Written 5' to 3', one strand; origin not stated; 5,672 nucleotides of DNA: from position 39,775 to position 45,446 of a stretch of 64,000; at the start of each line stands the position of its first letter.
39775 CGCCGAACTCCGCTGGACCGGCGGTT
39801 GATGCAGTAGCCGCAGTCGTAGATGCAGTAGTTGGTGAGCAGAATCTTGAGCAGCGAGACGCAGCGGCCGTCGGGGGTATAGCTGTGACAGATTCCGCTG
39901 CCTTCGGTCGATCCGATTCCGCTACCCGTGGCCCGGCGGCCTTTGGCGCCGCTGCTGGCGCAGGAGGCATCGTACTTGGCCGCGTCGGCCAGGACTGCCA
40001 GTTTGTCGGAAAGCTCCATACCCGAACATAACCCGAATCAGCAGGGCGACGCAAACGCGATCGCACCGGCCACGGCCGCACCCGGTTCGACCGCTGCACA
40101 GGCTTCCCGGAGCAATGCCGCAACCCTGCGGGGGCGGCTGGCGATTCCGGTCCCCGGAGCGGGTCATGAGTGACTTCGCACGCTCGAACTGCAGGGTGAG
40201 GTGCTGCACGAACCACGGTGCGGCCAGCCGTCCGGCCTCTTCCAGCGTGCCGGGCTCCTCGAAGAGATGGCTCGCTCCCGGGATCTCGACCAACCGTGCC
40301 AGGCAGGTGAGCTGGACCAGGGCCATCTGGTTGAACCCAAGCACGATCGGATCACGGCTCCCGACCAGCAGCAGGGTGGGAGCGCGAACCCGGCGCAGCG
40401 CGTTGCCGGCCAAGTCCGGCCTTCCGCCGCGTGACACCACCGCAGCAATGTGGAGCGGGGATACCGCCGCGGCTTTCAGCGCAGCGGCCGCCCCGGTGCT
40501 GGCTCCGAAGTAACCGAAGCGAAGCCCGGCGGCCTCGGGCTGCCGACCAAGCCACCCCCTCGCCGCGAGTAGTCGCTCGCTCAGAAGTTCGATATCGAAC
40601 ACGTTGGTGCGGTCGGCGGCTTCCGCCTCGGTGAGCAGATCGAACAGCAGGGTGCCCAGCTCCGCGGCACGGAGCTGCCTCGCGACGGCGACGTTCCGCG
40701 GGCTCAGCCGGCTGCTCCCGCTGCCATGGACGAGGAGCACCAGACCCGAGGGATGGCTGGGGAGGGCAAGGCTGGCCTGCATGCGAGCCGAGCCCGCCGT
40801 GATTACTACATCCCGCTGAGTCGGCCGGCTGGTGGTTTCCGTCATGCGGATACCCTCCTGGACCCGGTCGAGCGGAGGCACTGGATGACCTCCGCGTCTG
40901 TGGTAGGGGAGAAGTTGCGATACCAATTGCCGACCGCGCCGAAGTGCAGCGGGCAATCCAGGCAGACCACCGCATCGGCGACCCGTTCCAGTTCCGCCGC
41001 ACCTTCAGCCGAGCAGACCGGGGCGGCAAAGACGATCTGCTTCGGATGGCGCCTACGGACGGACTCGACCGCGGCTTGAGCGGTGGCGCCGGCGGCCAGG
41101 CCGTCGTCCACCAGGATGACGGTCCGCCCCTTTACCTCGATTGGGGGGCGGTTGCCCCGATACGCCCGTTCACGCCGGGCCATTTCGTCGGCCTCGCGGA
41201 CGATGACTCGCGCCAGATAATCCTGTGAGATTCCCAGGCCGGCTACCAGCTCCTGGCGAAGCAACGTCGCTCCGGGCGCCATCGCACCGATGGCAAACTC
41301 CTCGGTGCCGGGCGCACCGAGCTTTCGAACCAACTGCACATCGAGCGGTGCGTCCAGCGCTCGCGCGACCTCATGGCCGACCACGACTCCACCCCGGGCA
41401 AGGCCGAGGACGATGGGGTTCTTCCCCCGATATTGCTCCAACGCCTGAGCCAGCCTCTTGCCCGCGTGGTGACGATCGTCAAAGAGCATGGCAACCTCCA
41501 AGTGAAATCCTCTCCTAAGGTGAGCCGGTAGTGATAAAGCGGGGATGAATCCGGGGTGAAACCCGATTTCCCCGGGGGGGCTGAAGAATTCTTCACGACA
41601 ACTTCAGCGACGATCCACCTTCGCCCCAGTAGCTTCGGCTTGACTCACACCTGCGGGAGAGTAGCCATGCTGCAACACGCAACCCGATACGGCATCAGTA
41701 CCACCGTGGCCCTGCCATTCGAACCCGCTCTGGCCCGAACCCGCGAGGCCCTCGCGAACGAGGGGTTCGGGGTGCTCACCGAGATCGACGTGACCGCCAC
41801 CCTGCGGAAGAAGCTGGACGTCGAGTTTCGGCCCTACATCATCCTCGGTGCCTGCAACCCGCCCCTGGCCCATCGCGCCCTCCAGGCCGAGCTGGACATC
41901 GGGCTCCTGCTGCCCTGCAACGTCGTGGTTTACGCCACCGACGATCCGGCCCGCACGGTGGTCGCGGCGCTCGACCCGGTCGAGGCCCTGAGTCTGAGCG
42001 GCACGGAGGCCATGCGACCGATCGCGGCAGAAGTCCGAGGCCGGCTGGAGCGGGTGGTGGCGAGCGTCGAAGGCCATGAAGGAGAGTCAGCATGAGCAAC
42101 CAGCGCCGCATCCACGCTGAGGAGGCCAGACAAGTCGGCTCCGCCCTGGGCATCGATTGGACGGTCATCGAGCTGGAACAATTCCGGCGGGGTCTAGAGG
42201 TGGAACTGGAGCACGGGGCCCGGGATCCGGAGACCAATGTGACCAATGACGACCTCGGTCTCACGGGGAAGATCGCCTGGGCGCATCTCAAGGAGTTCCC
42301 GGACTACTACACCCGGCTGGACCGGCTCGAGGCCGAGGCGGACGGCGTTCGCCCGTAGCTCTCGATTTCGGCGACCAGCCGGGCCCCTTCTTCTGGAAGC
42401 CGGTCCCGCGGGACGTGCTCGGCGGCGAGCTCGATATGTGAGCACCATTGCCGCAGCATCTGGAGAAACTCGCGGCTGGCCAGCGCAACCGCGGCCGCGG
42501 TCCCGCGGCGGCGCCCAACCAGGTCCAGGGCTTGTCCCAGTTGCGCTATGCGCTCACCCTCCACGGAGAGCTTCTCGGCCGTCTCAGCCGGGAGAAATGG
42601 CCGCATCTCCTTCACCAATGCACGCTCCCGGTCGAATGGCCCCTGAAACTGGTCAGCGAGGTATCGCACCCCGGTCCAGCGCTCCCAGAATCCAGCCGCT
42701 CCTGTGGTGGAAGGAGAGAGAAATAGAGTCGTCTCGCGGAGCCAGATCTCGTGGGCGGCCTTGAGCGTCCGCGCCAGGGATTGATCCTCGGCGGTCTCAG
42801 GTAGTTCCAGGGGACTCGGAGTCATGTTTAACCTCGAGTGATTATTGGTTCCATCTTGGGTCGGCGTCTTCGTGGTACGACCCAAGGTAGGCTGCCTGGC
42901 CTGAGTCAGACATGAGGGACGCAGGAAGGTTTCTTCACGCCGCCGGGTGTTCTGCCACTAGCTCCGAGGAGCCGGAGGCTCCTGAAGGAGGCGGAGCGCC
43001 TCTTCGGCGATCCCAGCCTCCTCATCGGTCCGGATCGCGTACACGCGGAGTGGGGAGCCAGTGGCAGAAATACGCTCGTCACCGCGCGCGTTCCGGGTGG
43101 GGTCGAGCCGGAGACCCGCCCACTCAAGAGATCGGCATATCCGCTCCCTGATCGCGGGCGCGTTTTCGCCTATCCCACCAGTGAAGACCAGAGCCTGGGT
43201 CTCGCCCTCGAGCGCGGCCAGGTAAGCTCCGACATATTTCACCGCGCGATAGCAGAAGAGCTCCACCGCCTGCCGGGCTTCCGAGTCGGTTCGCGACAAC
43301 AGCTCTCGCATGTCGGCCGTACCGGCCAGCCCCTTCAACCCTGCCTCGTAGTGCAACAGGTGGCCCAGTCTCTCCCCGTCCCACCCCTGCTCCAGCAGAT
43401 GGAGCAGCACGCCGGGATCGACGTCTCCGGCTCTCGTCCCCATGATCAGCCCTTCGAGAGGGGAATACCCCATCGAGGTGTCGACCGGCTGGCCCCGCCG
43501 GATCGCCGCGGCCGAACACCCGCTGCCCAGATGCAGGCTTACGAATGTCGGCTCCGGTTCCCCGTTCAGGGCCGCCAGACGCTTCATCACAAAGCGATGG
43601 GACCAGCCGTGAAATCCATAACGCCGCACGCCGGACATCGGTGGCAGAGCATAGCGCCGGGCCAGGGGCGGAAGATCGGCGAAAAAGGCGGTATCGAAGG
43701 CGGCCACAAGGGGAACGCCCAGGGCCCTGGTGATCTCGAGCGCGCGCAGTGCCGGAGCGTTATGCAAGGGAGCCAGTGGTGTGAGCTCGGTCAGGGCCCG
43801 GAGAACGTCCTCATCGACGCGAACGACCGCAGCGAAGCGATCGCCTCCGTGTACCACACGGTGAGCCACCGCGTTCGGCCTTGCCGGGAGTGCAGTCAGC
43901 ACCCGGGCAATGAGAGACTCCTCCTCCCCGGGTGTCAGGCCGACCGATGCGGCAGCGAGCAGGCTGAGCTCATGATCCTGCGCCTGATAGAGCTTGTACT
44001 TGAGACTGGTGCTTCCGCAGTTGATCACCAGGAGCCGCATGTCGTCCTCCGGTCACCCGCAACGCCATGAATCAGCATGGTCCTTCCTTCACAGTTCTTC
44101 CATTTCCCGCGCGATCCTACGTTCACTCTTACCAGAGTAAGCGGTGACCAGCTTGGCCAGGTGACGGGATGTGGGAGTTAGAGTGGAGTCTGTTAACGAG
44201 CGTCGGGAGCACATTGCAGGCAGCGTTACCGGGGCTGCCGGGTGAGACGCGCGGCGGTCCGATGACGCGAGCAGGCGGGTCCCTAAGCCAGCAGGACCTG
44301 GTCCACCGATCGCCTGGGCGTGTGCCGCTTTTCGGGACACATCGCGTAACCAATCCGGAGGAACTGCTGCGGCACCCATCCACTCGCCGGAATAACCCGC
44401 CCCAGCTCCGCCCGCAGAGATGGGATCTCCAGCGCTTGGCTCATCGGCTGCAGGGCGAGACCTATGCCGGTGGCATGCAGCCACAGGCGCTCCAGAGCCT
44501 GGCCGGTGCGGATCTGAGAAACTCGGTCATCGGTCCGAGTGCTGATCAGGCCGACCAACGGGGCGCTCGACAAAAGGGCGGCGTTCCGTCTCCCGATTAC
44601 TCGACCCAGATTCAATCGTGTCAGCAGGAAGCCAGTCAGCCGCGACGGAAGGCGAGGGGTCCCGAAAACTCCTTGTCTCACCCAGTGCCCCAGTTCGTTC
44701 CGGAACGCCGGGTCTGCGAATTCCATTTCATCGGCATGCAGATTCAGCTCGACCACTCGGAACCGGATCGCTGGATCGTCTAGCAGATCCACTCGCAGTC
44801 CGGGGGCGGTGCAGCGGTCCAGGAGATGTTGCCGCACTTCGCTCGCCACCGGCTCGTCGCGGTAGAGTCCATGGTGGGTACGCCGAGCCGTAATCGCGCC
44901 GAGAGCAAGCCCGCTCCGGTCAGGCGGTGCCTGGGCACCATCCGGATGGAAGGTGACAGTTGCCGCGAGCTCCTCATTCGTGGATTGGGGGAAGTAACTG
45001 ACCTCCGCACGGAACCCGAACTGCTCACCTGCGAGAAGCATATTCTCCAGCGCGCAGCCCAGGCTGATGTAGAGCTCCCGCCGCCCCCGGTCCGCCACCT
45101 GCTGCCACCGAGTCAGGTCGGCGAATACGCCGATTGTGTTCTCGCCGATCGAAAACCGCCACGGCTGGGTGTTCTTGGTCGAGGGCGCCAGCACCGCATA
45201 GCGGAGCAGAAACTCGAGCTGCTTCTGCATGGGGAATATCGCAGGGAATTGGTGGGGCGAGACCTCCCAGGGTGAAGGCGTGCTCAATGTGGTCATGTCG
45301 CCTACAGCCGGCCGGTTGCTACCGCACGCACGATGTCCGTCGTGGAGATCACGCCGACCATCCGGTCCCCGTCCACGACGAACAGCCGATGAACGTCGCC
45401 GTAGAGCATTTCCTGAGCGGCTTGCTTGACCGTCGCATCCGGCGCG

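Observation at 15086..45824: CTTCA direct repeats phased at exactly 11 bp mark most promoters of the central cluster: candidate operator of a local regulon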

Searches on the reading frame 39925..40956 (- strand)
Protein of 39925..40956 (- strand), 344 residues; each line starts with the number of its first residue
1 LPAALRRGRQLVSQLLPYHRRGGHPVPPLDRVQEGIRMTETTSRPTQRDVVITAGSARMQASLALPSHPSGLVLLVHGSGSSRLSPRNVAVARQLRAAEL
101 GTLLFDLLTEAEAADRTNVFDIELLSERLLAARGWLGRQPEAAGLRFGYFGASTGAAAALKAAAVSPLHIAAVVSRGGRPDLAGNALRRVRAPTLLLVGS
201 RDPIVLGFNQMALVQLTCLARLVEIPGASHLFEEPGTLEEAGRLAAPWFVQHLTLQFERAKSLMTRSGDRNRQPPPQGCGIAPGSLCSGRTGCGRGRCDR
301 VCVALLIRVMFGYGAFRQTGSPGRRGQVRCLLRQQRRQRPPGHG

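Call 20: search_protein_families(library=pfam, proteins=[window:39925-40956:-], max_evalue=0.001)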
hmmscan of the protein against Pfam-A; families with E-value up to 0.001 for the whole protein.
window:39925-40956:- (344 aa): 0 families

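Call 48: search_protein_families(library=ncbifam, proteins=[window:39925-40848:-], max_evalue=0.00001)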
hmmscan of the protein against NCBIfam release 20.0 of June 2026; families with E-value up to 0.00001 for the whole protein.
window:39925-40848:- (308 aa): 0 families

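Call 78: search_protein_families(library=pfam, proteins=[window:39925-40848:-], max_evalue=0.1)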
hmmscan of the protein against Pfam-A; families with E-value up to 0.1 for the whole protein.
window:39925-40848:- (308 aa): 5 families
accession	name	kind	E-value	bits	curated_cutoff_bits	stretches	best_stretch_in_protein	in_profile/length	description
PF00561.26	Abhydrolase_1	-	0.00094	19.3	25.8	0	37-144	3-105/245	alpha/beta hydrolase fold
PF12697.13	Abhydrolase_6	-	0.0019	19.4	26.3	1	97-199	118-211/217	Alpha/beta hydrolase family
PF01738.24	DLH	-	0.0024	17.9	21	1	88-198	76-190/217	Dienelactone hydrolase family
PF12146.15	Hydrolase_4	-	0.0039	17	27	0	151-194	187-232/239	Serine aminopeptidase, S33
PF20408.4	Abhydrolase_11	-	0.014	15.6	27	1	36-197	4-168/193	Alpha/beta hydrolase domain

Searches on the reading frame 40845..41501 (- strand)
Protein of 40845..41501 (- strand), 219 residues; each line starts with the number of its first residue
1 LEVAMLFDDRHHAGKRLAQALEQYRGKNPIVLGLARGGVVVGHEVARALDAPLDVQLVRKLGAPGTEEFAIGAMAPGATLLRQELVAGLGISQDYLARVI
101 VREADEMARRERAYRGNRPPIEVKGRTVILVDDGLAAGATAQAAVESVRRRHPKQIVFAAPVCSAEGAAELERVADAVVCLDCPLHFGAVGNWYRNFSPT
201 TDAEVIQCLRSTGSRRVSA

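Call 20: search_protein_families(library=pfam, proteins=[window:40845-41501:-], max_evalue=0.001)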
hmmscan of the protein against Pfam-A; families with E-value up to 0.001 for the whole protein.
window:40845-41501:- (219 aa): 3 families
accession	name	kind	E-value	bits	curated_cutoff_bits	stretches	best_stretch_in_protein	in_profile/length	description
PF00156.33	Pribosyltran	-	1.7e-19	70.1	26.3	1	15-184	17-144/158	Phosphoribosyl transferase domain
PF15609.12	PRTase_2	-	2.4e-07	30.9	28.8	1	124-187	118-181/188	Phosphoribosyl transferase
PF14681.12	UPRTase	-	9.8e-06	25.6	27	1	117-173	112-170/206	Uracil phosphoribosyltransferase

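Call 48: search_protein_families(library=ncbifam, proteins=[window:40845-41501:-], max_evalue=0.00001)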
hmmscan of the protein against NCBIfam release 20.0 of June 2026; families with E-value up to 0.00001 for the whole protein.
window:40845-41501:- (219 aa): 6 families
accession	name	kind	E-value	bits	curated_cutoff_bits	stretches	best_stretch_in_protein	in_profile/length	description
NF006605.0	PRK09162.1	equivalog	2.7e-10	39.9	181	0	104-160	78-133/183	hypoxanthine-guanine phosphoribosyltransferase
TIGR01251.1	ribP_PPkin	subfamily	4.2e-07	29.2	113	0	117-164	202-251/309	ribose-phosphate diphosphokinase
NF003549.0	PRK05205.1-5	equivalog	7.6e-07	28.8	138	0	108-157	82-132/182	bifunctional pyr operon transcriptional regulator/uracil phosphoribosyltransferase PyrR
NF001097.0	PRK00129.1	equivalog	2.2e-06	27.6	114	1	110-177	110-176/209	uracil phosphoribosyltransferase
TIGR01367.1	pyrE_Therm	equivalog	2.8e-06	27.1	150.25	0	12-52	43-83/187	orotate phosphoribosyltransferase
NF003545.0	PRK05205.1-1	equivalog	8.5e-06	25.3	140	0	117-147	81-111/171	bifunctional pyr operon transcriptional regulator/uracil phosphoribosyltransferase PyrR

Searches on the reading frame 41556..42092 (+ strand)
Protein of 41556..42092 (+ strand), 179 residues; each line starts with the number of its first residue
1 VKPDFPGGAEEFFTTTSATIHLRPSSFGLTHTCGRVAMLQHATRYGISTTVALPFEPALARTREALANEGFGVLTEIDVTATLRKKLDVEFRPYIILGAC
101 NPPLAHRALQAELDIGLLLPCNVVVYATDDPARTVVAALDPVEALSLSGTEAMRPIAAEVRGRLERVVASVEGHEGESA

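Call 20: search_protein_families(library=pfam, proteins=[window:41556-42092:+], max_evalue=0.001)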
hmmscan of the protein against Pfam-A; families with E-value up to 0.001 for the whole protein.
window:41556-42092:+ (179 aa): 1 family
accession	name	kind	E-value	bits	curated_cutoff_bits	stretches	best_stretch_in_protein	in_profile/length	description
PF03625.19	DUF302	-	3.9e-25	88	23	1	77-141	1-63/63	Domain of unknown function DUF302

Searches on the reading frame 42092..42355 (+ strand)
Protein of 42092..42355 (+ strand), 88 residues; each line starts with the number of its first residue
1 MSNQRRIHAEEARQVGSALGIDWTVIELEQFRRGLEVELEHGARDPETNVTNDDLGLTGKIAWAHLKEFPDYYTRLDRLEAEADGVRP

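Call 20: search_protein_families(library=pfam, proteins=[window:42092-42355:+], max_evalue=0.001)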
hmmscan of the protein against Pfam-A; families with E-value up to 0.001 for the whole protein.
window:42092-42355:+ (88 aa): 1 family
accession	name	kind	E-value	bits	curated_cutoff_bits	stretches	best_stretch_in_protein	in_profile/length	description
PF18905.5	DUF5661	-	6.3e-21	74.9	27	1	12-81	1-64/65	Protein of unknown function (DUF5661)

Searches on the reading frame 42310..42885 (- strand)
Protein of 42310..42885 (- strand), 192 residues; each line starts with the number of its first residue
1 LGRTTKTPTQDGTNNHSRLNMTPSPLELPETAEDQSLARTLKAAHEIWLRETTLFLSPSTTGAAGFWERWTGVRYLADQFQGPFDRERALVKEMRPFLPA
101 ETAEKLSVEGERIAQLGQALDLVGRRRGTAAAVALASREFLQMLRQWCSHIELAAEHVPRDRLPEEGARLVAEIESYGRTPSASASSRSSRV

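Call 20: search_protein_families(library=pfam, proteins=[window:42310-42885:-], max_evalue=0.001)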
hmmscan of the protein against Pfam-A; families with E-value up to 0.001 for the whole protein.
window:42310-42885:- (192 aa): 0 families

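Call 28: search_protein_families(library=ncbifam, proteins=[window:42310-42885:-], max_evalue=0.001)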
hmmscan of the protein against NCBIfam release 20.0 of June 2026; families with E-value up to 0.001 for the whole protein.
window:42310-42885:- (192 aa): 0 families

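Call 65: find_homologous_proteins(query=window:42310-42828:-, max_evalue=0.00001)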
Query window:42310-42828:- (173 aa): 44 proteins with E <= 0.00001 among 1757 candidates.
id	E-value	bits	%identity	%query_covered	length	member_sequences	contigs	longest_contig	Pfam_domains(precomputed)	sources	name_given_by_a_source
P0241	2.2e-105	368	100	99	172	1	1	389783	-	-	-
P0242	2.2e-87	309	89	92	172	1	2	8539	-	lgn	-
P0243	6.2e-81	288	85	92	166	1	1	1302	-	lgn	-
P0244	2.4e-72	260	75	92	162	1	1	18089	-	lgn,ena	-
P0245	2.6e-71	257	76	92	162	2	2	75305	-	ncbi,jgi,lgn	jgi:hypothetical protein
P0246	3.4e-71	256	75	94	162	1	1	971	-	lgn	-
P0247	7.0e-70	252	74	92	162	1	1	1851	-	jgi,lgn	jgi:hypothetical protein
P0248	3.9e-68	247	74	92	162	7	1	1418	-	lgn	-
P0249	4.2e-68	246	74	90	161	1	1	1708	-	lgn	-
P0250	4.5e-66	240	71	92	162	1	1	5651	-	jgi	jgi:hypothetical protein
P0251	2.7e-63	231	67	92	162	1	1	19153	-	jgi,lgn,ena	-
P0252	1.1e-59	219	66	92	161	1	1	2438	-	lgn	-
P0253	1.7e-50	189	58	90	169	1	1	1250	-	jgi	jgi:hypothetical protein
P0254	2.1e-48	182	60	83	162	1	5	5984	-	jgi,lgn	jgi:hypothetical protein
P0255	5.3e-48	181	59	83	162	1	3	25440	-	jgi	jgi:hypothetical protein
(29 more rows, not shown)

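Call 72: predict_structure(alignment_id=A3)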
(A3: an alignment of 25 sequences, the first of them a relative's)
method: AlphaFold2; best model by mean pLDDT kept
length: 172 residues; sequences in the alignment: 25
mean_pLDDT: 85.2   pTM: 0.79
mean pLDDT of the five models: 85.2, 83.9, 82.8, 81.6, 81.0
residues with pLDDT >= 90: 102; 70-90: 42; 50-70: 8; < 50: 20
segments of 3 or more residues with pLDDT < 50: 7-13, 162-172
pLDDT, mean of each block of 10 residues (from residue 1): 47 73 95 91 86 89 96 97 98 93 80 92 98 95 96 87 42 45
secondary structure, 60 per line:
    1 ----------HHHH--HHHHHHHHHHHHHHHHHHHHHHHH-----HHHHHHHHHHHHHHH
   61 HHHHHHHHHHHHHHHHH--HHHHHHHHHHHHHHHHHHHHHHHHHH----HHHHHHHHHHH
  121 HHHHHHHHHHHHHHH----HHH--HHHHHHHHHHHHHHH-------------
elements in order: H11-14 H17-40 H46-77 H80-105 H110-135 H145-159

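Call 76: fold_search(model_id=the predicted structure, library=pdb)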
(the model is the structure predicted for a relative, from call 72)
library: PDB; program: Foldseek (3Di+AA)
matches with E <= 10: 381; with E <= 0.001: 0
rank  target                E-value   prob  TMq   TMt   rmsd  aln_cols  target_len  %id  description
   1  7a73                  3.1e-01  0.44  0.24  0.14   8.5       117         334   16  Crystal structure of the two-domain cyclophilinA from Anabaena sp. (released 2021-10-06)
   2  6upw_L                5.3e-01  0.72  0.38  0.42  14.2       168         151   11  Metavinculin ABD-F-actin complex (released 2020-09-30)
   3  2l6f_MODEL_1_A        6.1e-01  0.18  0.26  0.26  13.4       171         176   18  NMR Solution structure of FAT domain of FAK complexed with LD2 and LD4 motifs of PAXILLIN (released 2012-05-30)
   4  1qkr_A                8.5e-01  0.21  0.26  0.25  11.9       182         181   11  Crystal structure of the vinculin tail and a pathway for activation (released 2000-08-04)
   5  9s98_B                8.5e-01  0.08  0.17  0.15  18.1       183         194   11  CdvB2 filament - high twist, class A (released 2026-01-28)
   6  6w6x_A                9.4e-01  0.51  0.36  0.45   8.2       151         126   12  Crystal Structure of ABLE Apo-protein (released 2020-08-26)
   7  5l0g_D                9.8e-01  0.85  0.49  0.50   8.2       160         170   11  Human metavinculin MVt Q971R, R975D, T978R mutant (residues 959-1134) in complex with PIP2 (released 2016-08-31)
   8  6s18_A                9.8e-01  0.60  0.40  0.46   7.8       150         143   17  Ligand binding domain of the P. putida receptor PcaY_PP in complex with glycerol (released 2020-10-21)
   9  8gl3                  9.8e-01  0.13  0.19  0.18  13.5       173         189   18  De novo design of monomeric helical bundles for pH-controlled membrane lysis (released 2023-09-06)
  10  5l0c_D                1.0e+00  0.47  0.36  0.37   8.6       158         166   11  Human metavinculin (residues 959-1134) in complex with PIP2 (released 2016-08-31)
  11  2l6g_MODEL_1_A        1.0e+00  0.44  0.39  0.41  11.0       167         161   18  FAT-LD2 Double labeled construct with free LD4 peptide (released 2012-05-30)
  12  6egc                  1.0e+00  0.38  0.35  0.39   9.0       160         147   16  Single-chain version of 2L4HC2_23 (PDB 5J0K) (released 2019-05-29)
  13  6s33_A                1.1e+00  0.57  0.40  0.46   7.2       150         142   16  Ligand binding domain of the P. putida receptor PcaY_PP in complex with Protocatechuate (released 2020-10-21)
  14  5l0d_C                1.1e+00  0.51  0.37  0.37   8.7       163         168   11  Human Metavinculin(residues 959-1130) in complex with PIP2 (released 2016-08-31)
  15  5l0d_D                1.1e+00  0.54  0.40  0.41   8.6       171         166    8  Human Metavinculin(residues 959-1130) in complex with PIP2 (released 2016-08-31)
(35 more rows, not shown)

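Call 78: search_protein_families(library=pfam, proteins=[window:42310-42828:-], max_evalue=0.1)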
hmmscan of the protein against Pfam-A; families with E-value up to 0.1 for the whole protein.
window:42310-42828:- (173 aa): 1 family
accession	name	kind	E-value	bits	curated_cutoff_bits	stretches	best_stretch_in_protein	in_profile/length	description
PF00716.22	Peptidase_S21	-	0.031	14.4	27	1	76-158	10-88/337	Assemblin (Peptidase family S21)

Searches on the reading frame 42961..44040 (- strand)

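Call 20: search_protein_families(library=pfam, proteins=[window:42961-44040:-], max_evalue=0.001)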
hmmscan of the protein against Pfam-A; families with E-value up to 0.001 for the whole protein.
window:42961-44040:- (360 aa): 1 family
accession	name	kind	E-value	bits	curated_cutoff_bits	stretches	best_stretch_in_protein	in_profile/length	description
PF00871.23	Acetate_kinase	-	3.8e-91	306.1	22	1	56-346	84-392/392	Acetokinase family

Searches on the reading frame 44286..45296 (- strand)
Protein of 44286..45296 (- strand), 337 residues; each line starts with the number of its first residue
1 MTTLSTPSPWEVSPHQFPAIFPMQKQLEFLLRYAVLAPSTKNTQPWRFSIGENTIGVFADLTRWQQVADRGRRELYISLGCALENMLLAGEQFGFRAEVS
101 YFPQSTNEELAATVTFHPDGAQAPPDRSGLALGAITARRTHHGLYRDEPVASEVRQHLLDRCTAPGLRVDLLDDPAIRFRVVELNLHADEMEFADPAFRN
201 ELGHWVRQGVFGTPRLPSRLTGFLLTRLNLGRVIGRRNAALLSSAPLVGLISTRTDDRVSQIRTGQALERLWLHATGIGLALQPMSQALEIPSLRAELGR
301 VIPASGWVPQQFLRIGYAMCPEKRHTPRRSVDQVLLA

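Call 20: search_protein_families(library=pfam, proteins=[window:44286-45296:-], max_evalue=0.001)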
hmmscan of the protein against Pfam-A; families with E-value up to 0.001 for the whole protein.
window:44286-45296:- (337 aa): 2 families
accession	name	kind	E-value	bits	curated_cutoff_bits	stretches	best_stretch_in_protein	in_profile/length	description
PF00881.29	Nitroreductase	-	2e-12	48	23.5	0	238-298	83-152/167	Nitroreductase family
PF14512.11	TM1586_NiRdase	-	0.00018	21.7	27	1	24-64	157-199/215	Putative TM nitroreductase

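Call 28: search_protein_families(library=ncbifam, proteins=[window:44286-45296:-], max_evalue=0.001)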
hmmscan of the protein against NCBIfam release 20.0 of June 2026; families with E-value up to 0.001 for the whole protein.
window:44286-45296:- (337 aa): 4 families
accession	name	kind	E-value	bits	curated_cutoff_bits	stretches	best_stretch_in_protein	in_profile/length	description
NF047509.1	Rv3131_FMN_oxido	subfamily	4.6e-76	256.3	199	1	30-335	2-319/319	Acg family FMN-binding oxidoreductase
NF005901.0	PRK07877.1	equivalog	3.9e-29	101.4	476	2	23-202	373-547/722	Rv1355c family protein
NF011424.0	PRK14851.1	subfamily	4e-26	91.2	1170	2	24-175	325-472/679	hypothetical protein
NF011425.0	PRK14852.1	equivalog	1.2e-09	36.6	1337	1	21-156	611-741/989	hypothetical protein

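Call 51: search_solved_structures(query=window:44286-45296:-, max_evalue=0.00001)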
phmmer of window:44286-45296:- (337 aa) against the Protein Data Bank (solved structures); distinct sequences matched with E-value up to 0.00001: 1.
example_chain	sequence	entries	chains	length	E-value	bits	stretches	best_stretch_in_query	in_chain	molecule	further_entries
2ymv_A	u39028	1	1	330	1.3e-20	77.1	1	31-335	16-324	ACG NITROREDUCTASE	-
